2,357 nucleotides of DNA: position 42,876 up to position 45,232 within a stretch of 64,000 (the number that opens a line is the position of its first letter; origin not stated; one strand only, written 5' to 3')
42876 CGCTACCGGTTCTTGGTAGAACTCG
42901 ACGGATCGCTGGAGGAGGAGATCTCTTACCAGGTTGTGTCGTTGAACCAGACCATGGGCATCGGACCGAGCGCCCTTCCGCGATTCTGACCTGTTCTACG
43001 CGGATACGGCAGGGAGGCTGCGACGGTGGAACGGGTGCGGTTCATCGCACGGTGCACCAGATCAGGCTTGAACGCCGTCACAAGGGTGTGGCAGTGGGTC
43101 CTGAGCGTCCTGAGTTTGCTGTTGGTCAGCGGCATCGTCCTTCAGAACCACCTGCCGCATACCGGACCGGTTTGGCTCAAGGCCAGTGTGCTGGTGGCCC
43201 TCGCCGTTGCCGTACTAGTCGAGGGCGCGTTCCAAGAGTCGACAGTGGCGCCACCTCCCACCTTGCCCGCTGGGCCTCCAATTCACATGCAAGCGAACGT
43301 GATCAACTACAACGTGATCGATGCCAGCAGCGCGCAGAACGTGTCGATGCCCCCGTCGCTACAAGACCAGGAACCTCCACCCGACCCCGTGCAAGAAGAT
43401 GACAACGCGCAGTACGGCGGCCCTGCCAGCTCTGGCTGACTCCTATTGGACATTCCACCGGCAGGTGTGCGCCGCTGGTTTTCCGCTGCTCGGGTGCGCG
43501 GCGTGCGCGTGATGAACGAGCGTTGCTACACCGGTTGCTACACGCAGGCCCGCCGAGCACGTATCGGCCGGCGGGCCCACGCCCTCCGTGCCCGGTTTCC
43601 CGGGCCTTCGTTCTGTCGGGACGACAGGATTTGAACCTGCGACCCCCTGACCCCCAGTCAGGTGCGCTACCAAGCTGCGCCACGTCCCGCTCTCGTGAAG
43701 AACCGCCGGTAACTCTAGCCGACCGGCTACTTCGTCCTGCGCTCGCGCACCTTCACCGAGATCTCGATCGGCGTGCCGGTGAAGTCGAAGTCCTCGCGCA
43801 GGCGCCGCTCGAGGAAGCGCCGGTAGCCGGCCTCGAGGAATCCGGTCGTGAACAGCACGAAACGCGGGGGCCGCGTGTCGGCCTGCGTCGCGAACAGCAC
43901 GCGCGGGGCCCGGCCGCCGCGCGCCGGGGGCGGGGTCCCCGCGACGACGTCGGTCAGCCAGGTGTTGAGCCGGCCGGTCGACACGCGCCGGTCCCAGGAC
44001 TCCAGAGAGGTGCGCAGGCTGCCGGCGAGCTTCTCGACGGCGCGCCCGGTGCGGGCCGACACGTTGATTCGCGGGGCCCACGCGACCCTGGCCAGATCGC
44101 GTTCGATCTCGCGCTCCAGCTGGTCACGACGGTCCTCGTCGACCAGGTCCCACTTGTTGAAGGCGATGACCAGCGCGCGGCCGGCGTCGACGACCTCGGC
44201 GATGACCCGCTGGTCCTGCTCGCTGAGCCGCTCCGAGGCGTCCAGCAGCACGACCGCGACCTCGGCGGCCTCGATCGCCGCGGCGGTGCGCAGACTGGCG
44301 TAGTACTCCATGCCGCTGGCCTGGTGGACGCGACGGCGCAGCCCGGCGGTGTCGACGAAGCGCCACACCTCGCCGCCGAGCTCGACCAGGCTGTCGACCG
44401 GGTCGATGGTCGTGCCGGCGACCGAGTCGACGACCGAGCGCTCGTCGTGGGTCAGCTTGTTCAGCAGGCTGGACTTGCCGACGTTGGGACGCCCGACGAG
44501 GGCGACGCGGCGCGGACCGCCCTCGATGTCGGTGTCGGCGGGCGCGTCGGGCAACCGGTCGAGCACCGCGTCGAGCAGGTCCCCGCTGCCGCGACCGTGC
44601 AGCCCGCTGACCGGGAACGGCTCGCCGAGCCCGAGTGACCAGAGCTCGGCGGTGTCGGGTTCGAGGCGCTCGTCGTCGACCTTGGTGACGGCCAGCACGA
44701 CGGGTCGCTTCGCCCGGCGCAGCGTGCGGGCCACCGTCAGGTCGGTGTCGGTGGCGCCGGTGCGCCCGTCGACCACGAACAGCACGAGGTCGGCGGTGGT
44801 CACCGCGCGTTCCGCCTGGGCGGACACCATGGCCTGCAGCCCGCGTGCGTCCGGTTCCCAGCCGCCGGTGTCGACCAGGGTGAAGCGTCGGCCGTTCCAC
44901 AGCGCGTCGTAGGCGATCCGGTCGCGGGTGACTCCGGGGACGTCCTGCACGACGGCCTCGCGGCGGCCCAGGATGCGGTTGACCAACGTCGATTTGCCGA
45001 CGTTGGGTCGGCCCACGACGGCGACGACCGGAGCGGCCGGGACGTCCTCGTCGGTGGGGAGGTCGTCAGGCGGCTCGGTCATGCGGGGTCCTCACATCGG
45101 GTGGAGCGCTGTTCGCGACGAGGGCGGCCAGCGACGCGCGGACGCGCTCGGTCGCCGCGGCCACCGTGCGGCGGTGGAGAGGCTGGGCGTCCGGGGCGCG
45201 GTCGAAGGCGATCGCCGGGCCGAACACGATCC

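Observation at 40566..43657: Integrase-less 3.0-kb islet inserted in tRNA-Pro(GGG), flanked by perfect 46-bp att-like repeats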

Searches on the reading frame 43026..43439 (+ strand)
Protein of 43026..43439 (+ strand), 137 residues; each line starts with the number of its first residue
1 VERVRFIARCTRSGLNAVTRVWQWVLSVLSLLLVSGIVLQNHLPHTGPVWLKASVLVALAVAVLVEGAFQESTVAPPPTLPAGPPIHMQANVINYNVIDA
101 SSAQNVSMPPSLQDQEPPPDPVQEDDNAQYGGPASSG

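Call 8: search_protein_families(library=pfam, proteins=[window:43026-43439:+], max_evalue=1)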
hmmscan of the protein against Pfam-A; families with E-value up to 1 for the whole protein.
window:43026-43439:+ (137 aa): 3 families
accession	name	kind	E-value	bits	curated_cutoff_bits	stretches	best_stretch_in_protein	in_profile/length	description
PF15912.10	VIR_N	-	0.017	15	27.7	1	57-128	115-189/258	Virilizer, N-terminal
PF22274.2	DGF-1_beta-sheet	-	0.042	14.1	22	1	24-76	40-91/169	DGF-1 beta-sheet domain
PF11271.13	PorA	-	0.56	9.9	29.5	0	9-34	267-292/297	Porin PorA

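Call 9: search_protein_families(library=phrogs, proteins=[window:43026-43439:+], max_evalue=1)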
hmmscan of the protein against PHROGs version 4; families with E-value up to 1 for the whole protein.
window:43026-43439:+ (137 aa): 0 families

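Call 51: search_protein_families(library=padloc, proteins=[window:43026-43439:+], max_evalue=1)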
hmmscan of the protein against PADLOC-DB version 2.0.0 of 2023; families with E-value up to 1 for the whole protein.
window:43026-43439:+ (137 aa): 0 families

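Call 52: search_protein_families(library=ncbifam, proteins=[window:43026-43439:+], max_evalue=1)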
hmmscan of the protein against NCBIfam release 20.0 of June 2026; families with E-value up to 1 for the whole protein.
window:43026-43439:+ (137 aa): 1 family
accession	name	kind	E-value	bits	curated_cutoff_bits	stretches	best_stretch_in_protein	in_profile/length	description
NF033634.1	SLATT_1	domain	0.31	11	41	1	18-66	23-69/132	SLATT domain-containing protein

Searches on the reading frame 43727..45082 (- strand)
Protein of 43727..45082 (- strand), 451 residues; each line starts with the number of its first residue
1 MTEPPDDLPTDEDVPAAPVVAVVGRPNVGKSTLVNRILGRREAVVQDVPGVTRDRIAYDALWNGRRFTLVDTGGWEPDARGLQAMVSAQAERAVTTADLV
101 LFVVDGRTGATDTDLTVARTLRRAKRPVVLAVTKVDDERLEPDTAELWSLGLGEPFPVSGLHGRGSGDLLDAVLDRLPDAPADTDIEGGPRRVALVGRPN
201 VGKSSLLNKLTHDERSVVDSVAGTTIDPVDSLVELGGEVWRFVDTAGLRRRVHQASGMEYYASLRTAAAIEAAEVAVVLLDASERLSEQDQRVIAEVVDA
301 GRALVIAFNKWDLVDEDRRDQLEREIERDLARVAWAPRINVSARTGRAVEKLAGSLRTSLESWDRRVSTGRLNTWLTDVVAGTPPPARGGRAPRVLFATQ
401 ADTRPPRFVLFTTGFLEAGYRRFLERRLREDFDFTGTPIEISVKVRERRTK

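Call 8: search_protein_families(library=pfam, proteins=[window:43727-45082:-], max_evalue=1)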
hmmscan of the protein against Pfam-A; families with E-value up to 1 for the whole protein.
window:43727-45082:- (451 aa): 41 families (the best 25 are shown)
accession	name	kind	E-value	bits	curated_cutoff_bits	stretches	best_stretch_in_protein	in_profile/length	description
PF01926.29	MMR_HSR1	-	3e-51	172.7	21.9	2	20-134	2-113/113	50S ribosome-binding GTPase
PF14714.11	KH_dom-like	-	3.1e-25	88.7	27.3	1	366-444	1-81/81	KH-domain-like of EngA bacterial GTPase enzymes, C-terminal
PF02421.24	FeoB_N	-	1.5e-24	86.7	27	2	192-353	2-153/156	Ferrous iron transport protein B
PF00009.33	GTP_EFTU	-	2.7e-20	73.2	26.5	2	266-356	86-182/188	Elongation factor Tu GTP binding domain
PF00350.29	Dynamin_N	-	4.4e-14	53.3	27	3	20-43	1-24/168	Dynamin family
PF03193.22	RsgA_GTPase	-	1.3e-11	45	30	3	19-48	108-137/174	RsgA GTPase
PF13191.12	AAA_16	-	2.9e-08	34.8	32.6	2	182-323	16-153/167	AAA ATPase domain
PF04548.22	AIG1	-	3.6e-08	33.4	27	2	21-123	4-109/212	AIG1 family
PF00071.28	Ras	-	8.3e-08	32.4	21.6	1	193-352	2-152/162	Ras family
PF08477.19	Roc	-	9.6e-08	32.7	27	2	192-281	1-88/119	Ras of Complex, Roc, domain of DAPkinase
PF00005.33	ABC_tran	-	1.8e-05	25.8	25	2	13-43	7-37/137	ABC transporter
PF13401.12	AAA_22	-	1.8e-05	25.5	27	2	18-53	6-33/130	AAA domain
PF03308.22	MeaB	-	9.3e-05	22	23.1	1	188-230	31-73/273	Methylmalonyl Co-A mutase-associated GTPase MeaB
PF19993.5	DO-GTPase2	-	0.00012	22.3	27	0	284-347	143-209/226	Double-GTPase 2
PF03266.21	NTPase_1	-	0.00039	20.8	23.9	1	20-42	2-24/168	NTPase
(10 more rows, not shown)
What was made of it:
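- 43727..45082 (-): Flanking host gene der/engA. Call 8.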

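Call 11: find_encoding_contigs(protein=window:43727-45082:-, flank=10000, max_places=10)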
Protein window:43727-45082:- (451 aa): no gene with exactly this product is on record in the collection.

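Call 12: find_related_loci(query=window:43727-45082:-, collection=genome_contigs, flank=10000)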
Query window:43727-45082:- (451 aa) in genome_contigs; peptide patterns used: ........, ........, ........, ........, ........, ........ (x = any residue, [..] = any of these).
600 stretches matched a pattern (row limit reached: there are more); 572 encode a relative of the query (tblastn E <= 1e-3); the best 80 are kept; 80 distinct loci.
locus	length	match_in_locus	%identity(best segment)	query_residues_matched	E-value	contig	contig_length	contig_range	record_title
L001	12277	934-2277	84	3-450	0e+0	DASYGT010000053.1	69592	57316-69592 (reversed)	MAG TPA_asm: Jatrophihabitantaceae bacterium isolate SMAG_U4221 k141_897410, whole genome shotgun sequence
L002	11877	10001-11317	90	1-442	0e+0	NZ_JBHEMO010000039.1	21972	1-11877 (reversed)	MAG: Jatrophihabitans sp. isolate S3_bin.33.orig S3_k141_1935114, whole genome shotgun sequence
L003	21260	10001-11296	86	18-449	0e+0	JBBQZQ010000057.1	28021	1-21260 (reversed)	MAG: Mycobacteriales bacterium isolate Co_metawrap_2244 Cmw_2244_k141_15963676_length_28021_cov_16.9977, whole genome sh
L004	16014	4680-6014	86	5-449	0e+0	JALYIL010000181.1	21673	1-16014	MAG: Actinomycetota bacterium isolate HIE bin24 SD1475-77_k127_79385, whole genome shotgun sequence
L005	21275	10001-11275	84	24-448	0e+0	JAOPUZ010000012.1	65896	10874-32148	MAG: Frankiales bacterium isolate RYN_135 scaffold_553518, whole genome shotgun sequence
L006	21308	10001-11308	84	6-442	0e+0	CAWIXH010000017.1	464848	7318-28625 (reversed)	MAG: uncultured Actinomycetota bacterium isolate MFD04944.bin.1.178 genome assembly, contig: contig_18408, whole genome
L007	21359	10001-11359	83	1-451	0e+0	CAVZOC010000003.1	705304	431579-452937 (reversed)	MAG: uncultured Actinomycetota bacterium isolate MFD01721.bin.1.117 genome assembly, contig: contig_20229, whole genome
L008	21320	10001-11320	84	1-443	0e+0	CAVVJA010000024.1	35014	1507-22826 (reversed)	MAG: uncultured Actinomycetota bacterium isolate MFD02199.bin.2.108 genome assembly, contig: contig_99840, whole genome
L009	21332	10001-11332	85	6-449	0e+0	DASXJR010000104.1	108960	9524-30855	MAG TPA_asm: Jatrophihabitans sp. isolate SMAG_U5253 k141_2398082, whole genome shotgun sequence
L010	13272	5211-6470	85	24-443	0e+0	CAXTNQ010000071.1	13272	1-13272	MAG TPA_asm: uncultured Jatrophihabitantaceae bacterium isolate public_SRR14722219_metawrap_bin.1 genome assembly, conti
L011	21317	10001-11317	86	11-449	0e+0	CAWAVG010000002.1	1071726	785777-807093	MAG: uncultured Actinomycetota bacterium isolate MFD01213.bin.1.239 genome assembly, contig: contig_1869, whole genome s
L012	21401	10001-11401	77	1-451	0e+0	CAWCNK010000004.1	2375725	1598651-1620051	MAG: uncultured Actinomycetota bacterium isolate MFD09368.bin.1.2 genome assembly, contig: contig_2828, whole genome sho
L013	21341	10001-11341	76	6-451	0e+0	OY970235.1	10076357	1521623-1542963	MAG: uncultured Actinomycetota bacterium isolate MFD03066.bin.c.1 genome assembly, chromosome: 1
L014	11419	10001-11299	84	24-451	0e+0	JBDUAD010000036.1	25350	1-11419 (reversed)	MAG: bacterium isolate cluster4_bin.182 NODE_3030_length_25350_cov_17.602293, whole genome shotgun sequence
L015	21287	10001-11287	82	12-440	0e+0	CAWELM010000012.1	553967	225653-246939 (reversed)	MAG: uncultured Actinomycetota bacterium isolate MFD05841.bin.3.160 genome assembly, contig: contig_30365, whole genome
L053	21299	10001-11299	72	18-449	0e+0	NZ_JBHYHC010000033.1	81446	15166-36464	Umezawaea sp. NPDC059074 NPDC059074_T45_D1.ctg-0033, whole genome shotgun sequence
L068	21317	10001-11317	69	13-451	0e+0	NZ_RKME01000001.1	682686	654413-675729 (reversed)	Gordonia sp. OPL2 NODE_1_length_682686_cov_57.8888, whole genome shotgun sequence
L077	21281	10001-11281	71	16-442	0e+0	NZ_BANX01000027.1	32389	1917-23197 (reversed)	Gordonia soli NBRC 108243, whole genome shotgun sequence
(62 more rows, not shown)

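Call 76: search_protein_families(library=pfam, proteins=[L068:11936-12331:+, L068:12328-12999:+, L068:13195-14286:-, L068:14576-15118:+, L068:15173-15565:-, L068:15749-16288:+, L068:16403-16999:+, L068:17012-18103:-, L068:18009-19010:-, L068:13528-14310:+], max_evalue=0.01)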
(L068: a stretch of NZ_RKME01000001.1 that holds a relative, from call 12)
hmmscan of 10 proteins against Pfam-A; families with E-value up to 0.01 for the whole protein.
L068:11936-12331:+ (131 aa): 0 families

L068:12328-12999:+ (223 aa): 1 family
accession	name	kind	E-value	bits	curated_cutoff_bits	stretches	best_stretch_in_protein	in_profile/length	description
PF13643.11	DUF4145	-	1e-15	58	23.1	1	102-190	2-88/88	Domain of unknown function (DUF4145)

L068:13195-14286:- (363 aa): 1 family
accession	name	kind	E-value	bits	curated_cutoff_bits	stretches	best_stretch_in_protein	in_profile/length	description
PF05065.19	Phage_capsid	-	3.4e-16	59.9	24.2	1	146-340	17-219/280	Phage capsid family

L068:14576-15118:+ (180 aa): 0 families

L068:15173-15565:- (130 aa): 0 families

L068:15749-16288:+ (179 aa): 0 families

L068:16403-16999:+ (198 aa): 1 family
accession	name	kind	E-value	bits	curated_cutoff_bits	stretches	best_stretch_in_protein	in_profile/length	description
PF13398.12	Peptidase_M50B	-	2.9e-05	24.3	26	1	33-95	21-80/201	Peptidase M50B-like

L068:17012-18103:- (363 aa): 1 family
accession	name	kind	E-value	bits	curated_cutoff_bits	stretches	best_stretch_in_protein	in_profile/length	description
PF13651.11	EcoRI_methylase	-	4.5e-111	371.9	26.4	1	36-338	2-343/345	Adenine-specific methyltransferase EcoRI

L068:18009-19010:- (333 aa): 1 family
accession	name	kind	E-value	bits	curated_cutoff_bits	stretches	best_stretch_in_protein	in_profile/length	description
PF02963.22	EcoRI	-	1.5e-129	431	22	1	63-318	2-257/257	Restriction endonuclease EcoRI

L068:13528-14310:+ (260 aa): 0 families
